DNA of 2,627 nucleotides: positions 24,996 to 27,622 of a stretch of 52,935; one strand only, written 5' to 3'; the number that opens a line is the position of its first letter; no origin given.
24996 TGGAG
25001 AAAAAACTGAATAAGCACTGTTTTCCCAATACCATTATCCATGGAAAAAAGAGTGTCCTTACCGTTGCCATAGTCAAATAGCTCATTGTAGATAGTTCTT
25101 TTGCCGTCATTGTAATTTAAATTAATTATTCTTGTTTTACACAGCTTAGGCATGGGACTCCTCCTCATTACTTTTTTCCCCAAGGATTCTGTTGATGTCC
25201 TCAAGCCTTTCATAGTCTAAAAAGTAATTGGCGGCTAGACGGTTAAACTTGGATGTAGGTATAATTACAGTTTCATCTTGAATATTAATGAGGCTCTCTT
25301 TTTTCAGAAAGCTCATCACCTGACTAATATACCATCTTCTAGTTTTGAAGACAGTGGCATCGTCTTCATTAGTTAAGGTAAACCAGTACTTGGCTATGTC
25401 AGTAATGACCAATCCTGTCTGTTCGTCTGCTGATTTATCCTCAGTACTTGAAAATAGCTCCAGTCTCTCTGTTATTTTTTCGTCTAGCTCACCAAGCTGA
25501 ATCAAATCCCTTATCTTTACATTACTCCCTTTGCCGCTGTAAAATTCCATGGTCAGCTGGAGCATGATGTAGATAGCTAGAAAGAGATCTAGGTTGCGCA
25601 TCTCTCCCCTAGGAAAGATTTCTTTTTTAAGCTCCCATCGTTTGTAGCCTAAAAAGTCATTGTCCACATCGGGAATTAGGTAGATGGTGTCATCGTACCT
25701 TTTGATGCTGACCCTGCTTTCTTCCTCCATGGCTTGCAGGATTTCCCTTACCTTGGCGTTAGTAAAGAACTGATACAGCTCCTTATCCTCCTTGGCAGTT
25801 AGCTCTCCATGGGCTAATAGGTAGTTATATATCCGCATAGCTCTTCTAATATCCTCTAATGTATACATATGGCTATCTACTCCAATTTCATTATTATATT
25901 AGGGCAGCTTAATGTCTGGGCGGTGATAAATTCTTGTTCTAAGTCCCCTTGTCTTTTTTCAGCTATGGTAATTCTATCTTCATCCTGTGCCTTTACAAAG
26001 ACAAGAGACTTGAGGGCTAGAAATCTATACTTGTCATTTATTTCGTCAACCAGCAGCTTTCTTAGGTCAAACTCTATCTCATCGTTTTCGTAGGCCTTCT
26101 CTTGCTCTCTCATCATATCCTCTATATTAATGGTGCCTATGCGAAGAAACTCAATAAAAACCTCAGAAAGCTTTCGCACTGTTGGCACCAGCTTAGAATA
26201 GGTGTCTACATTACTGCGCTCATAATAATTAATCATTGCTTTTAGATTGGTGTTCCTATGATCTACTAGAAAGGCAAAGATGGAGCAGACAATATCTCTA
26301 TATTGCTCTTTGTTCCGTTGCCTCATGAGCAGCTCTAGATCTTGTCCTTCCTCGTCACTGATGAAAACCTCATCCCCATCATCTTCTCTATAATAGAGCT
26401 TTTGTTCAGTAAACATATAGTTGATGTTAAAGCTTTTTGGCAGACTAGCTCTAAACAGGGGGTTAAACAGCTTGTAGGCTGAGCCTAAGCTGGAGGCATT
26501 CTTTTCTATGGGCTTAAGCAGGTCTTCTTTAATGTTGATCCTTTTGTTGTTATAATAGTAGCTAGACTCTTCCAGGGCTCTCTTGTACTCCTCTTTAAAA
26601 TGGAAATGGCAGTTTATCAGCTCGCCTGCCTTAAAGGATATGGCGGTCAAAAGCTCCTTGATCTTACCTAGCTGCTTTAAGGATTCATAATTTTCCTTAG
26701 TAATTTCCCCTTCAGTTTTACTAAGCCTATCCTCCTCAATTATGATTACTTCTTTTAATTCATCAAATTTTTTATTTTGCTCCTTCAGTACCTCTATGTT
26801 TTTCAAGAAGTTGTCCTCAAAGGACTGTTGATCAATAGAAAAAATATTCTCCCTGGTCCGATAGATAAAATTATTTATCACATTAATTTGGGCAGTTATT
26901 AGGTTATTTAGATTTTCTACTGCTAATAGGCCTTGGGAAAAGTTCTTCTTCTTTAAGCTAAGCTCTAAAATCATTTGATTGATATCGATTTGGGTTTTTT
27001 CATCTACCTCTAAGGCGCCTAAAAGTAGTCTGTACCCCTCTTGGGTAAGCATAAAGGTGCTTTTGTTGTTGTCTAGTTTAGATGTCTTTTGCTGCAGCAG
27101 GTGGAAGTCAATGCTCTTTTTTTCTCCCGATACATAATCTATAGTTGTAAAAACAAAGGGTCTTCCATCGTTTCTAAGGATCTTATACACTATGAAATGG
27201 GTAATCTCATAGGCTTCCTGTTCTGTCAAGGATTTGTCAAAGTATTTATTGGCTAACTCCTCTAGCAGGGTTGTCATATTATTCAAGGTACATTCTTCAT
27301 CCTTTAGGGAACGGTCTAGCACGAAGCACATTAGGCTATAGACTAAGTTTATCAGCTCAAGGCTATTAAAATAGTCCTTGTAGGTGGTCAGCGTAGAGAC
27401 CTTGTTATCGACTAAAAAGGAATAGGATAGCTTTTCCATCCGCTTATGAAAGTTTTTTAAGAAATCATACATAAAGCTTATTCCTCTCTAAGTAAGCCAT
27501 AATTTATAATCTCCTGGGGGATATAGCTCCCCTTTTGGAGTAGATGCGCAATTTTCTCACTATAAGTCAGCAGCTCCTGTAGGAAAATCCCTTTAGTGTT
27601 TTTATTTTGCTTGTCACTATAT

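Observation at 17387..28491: Permuted Wadjet/Mks-like SMC module (Toprim gene first) arrayed with a SWIM-SNF2 helicase: candidate undescribed variant of an anti-plasmid/anti-phage system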

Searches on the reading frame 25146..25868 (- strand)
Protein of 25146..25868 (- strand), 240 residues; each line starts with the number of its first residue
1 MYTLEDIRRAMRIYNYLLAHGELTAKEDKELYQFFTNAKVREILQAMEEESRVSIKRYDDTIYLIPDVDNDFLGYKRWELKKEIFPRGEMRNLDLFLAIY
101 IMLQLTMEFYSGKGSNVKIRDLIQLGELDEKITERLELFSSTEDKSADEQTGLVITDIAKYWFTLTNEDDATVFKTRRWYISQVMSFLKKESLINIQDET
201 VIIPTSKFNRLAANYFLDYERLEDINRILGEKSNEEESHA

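Call 3: search_protein_families(library=pfam, proteins=[window:25146-25868:-], max_evalue=0.01)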
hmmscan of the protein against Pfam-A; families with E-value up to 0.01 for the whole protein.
window:25146-25868:- (240 aa): 1 family
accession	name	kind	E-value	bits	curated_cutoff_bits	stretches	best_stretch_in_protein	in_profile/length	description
PF19539.4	DUF6063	-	4.2e-44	151.1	27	1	2-235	3-243/244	Family of unknown function (DUF6063)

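Call 4: search_protein_families(library=padloc, proteins=[window:25146-25868:-], max_evalue=0.01)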
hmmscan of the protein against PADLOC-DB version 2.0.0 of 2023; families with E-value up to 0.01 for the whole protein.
window:25146-25868:- (240 aa): 7 families
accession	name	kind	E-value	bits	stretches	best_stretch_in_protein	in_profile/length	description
PDLC00576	JetB3|JetB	-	2.1e-45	153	1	5-233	2-230/237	Unknown function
PDLC00572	JetB3|JetB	-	8e-44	148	1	1-235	2-238/238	Unknown function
PDLC00577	JetB3|JetB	-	2.4e-37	126.7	1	1-230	3-237/241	Unknown function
PDLC00571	JetB3|JetB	-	4.2e-26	89.8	1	6-236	5-237/239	Unknown function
PDLC00573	JetB3|JetB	-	3.9e-15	53.6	1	1-239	1-250/254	Unknown function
PDLC00575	JetB3|JetB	-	4.2e-14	50.8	1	2-238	3-243/247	Unknown function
PDLC00574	JetB3|JetB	-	4.7e-13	47.3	1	5-236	6-244/249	Unknown function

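Call 11: search_protein_families(library=ncbifam, proteins=[window:25146-25868:-], max_evalue=0.001)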
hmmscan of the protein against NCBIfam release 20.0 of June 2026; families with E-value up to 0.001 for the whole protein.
window:25146-25868:- (240 aa): 0 families

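Call 47: search_solved_structures(query=window:25146-25868:-, max_evalue=1)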
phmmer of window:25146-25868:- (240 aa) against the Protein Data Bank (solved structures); distinct sequences matched with E-value up to 1: 3.
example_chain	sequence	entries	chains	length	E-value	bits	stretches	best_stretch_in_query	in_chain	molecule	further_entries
6qv3_A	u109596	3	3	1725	0.077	15.6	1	167-236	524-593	Pre-mRNA splicing helicase-like protein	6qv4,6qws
5m59_A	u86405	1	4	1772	0.079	15.6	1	167-236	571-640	Pre-mRNA splicing helicase-like protein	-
6zu5_ST0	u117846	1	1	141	0.34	13.5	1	18-58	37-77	eS19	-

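Call 63: predict_structure(protein=window:25146-25868:-)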
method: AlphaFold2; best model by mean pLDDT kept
length: 240 residues; sequences in the alignment: 1
mean_pLDDT: 48.5   pTM: 0.35
mean pLDDT of the five models: 48.5, 41.4, 39.9, 39.9, 38.4
residues with pLDDT >= 90: 0; 70-90: 2; 50-70: 103; < 50: 135
segments of 3 or more residues with pLDDT < 50: 19-21, 51-54, 56-105, 107-119, 165-169, 171-176, 197-228, 230-240
pLDDT, mean of each block of 10 residues (from residue 1): 57 53 56 64 62 44 36 34 37 45 48 43 55 53 51 53 49 50 52 48 42 44 47 38
secondary structure, 60 per line:
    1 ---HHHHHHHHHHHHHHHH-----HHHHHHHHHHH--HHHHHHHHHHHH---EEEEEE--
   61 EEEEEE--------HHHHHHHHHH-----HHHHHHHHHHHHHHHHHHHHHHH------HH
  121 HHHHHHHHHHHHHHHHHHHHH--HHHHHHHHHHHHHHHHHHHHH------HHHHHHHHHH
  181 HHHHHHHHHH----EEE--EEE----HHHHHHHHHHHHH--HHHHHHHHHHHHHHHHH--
elements in order: H4-19 H25-35 H38-49 E53-58 E61-66 H75-84 H90-112 H119-141 H144-164 H171-190 E195-197 E200-202 H207-219 H222-238

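Call 64: search_protein_families(library=pfam, alignment_id=A3, max_evalue=1)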
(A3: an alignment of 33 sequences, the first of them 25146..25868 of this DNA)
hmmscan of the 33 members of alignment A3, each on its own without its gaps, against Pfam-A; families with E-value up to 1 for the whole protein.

A. member 1, window:25146-25868:- (240 aa): 3 families
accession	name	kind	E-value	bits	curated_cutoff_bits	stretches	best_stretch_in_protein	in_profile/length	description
PF19539.4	DUF6063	-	4.2e-44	151.1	27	1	2-235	3-243/244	Family of unknown function (DUF6063)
PF23191.1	WH_MCM3_C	-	0.031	14.9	27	1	33-65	47-77/77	MCM3-like, winged helix domain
PF13545.12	HTH_Crp_2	-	0.14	12.6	27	0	163-203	21-61/70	Crp-like helix-turn-helix domain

B. families by the number of members that match (of 33 scanned): 36 families (the first 25 are shown)
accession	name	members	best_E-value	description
PF19539.4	DUF6063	33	5.3e-82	Family of unknown function (DUF6063)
PF00619.27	CARD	20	3.6e-05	Caspase recruitment domain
PF03551.20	PadR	8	0.011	Transcriptional regulator PadR-like family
PF23096.1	HEAT_PSME4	7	0.0013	Proteasome activator complex subunit 4-like, HEAT repeat-like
PF20282.3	CTD6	4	0.022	C-terminal domain 6 of the ABC-three component (ABC-3C) systems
PF21486.3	NUP120_helical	4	0.069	Nucleoporin NUP120, helical domain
PF15327.11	Tankyrase_bdg_C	3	0.0018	Tankyrase binding protein C terminal domain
PF23191.1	WH_MCM3_C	2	0.031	MCM3-like, winged helix domain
PF07487.18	SopE_GEF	2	0.034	SopE GEF domain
PF00307.36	CH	2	0.097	Calponin homology (CH) domain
PF13545.12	HTH_Crp_2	2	0.14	Crp-like helix-turn-helix domain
PF16740.10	SKA2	1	0.0013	Spindle and kinetochore-associated protein 2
PF06691.16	DUF1189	1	0.0039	Protein of unknown function (DUF1189)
PF14794.11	DUF4479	1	0.0057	Domain of unknown function (DUF4479)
PF00747.22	Viral_DNA_bp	1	0.034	ssDNA binding protein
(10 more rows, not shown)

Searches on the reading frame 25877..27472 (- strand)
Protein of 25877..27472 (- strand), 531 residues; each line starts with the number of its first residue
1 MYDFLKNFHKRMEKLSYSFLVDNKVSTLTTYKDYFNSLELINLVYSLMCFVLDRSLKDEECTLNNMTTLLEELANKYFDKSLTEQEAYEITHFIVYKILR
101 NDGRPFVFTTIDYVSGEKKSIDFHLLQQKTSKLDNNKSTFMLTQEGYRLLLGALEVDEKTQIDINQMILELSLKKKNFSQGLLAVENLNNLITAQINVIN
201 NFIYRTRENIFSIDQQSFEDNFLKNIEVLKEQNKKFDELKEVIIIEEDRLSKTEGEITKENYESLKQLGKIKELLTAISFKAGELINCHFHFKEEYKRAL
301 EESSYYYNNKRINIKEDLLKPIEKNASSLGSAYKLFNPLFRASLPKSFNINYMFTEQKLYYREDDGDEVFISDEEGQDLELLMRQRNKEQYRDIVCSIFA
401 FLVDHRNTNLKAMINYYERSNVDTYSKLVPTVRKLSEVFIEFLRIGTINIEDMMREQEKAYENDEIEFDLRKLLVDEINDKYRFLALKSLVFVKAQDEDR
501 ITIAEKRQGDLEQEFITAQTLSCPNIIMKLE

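Call 3: search_protein_families(library=pfam, proteins=[window:25877-27472:-], max_evalue=0.01)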
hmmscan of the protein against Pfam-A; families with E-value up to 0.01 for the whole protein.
window:25877-27472:- (531 aa): 0 families

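Call 4: search_protein_families(library=padloc, proteins=[window:25877-27472:-], max_evalue=0.01)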
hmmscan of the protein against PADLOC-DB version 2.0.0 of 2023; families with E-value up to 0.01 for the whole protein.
window:25877-27472:- (531 aa): 6 families
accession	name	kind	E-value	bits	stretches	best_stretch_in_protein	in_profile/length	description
PDLC00561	JetA3|JetA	-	1.7e-72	242.8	1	2-530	3-535/539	Unknown function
PDLC00562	JetA3|JetA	-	3.1e-55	185.9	1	2-498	6-505/536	Unknown function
PDLC00558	JetA3|JetA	-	2.6e-36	123.4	1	1-503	1-493/511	Unknown function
PDLC00568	JetA3|JetA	-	1e-25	88.8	1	25-441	25-450/531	Unknown function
PDLC00560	JetA3|JetA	-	6.7e-18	62.8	1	3-483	10-497/511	Unknown function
PDLC00566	JetA3|JetA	-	9.8e-18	62.3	1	4-479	9-478/503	Unknown function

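Call 11: search_protein_families(library=ncbifam, proteins=[window:25877-27472:-], max_evalue=0.001)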
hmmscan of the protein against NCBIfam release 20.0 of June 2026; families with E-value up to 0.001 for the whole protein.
window:25877-27472:- (531 aa): 0 families

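Call 46: search_solved_structures(query=window:25877-27472:-, max_evalue=1)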
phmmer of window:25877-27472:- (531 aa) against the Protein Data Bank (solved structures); distinct sequences matched with E-value up to 1: 1.
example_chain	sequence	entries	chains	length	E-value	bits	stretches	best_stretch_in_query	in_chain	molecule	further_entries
7oyc_I2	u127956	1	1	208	0.14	14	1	169-289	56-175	40S ribosomal protein S8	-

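Call 65: search_protein_families(library=pfam, alignment_id=A2, max_evalue=1)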
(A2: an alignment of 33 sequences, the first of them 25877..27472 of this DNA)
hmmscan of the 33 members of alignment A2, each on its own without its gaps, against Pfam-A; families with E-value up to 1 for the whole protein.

A. member 1, window:25877-27472:- (531 aa): 0 families

B. families by the number of members that match (of 33 scanned): 40 families (the first 25 are shown)
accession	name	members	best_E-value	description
PF11342.13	DUF3144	4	0.097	Protein of unknown function (DUF3144)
PF00675.25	Peptidase_M16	3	0.047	Insulinase (Peptidase family M16)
PF18175.6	HU-CCDC81_bac_2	2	0.036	CCDC81-like prokaryotic HU domain 2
PF22775.2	GA_3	2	0.41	GA-like domain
PF01812.26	5-FTHF_cyc-lig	1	0.0093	5-formyltetrahydrofolate cyclo-ligase family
PF19567.5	CpsB_CapC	1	0.011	Capsular polysaccharide synthesis, CpsB/CapC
PF06419.17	COG6_N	1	0.02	Conserved oligomeric complex COG6, N-terminal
PF06304.16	DUF1048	1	0.024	Protein of unknown function (DUF1048)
PF23988.1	DUF7309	1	0.027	Domain of unknown function (DUF7309)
PF14077.11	WD40_alt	1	0.049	Alternative WD40 repeat motif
PF02284.21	COX5A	1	0.052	Cytochrome c oxidase subunit Va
PF13102.12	Phage_int_SAM_5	1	0.061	Phage integrase SAM-like domain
PF01294.23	Ribosomal_L13e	1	0.073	Ribosomal protein L13e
PF18865.6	AbiJ_NTD5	1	0.085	AbiJ N-terminal domain 5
PF21999.2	IMS_HHH_1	1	0.091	DNA polymerase-iota, thumb domain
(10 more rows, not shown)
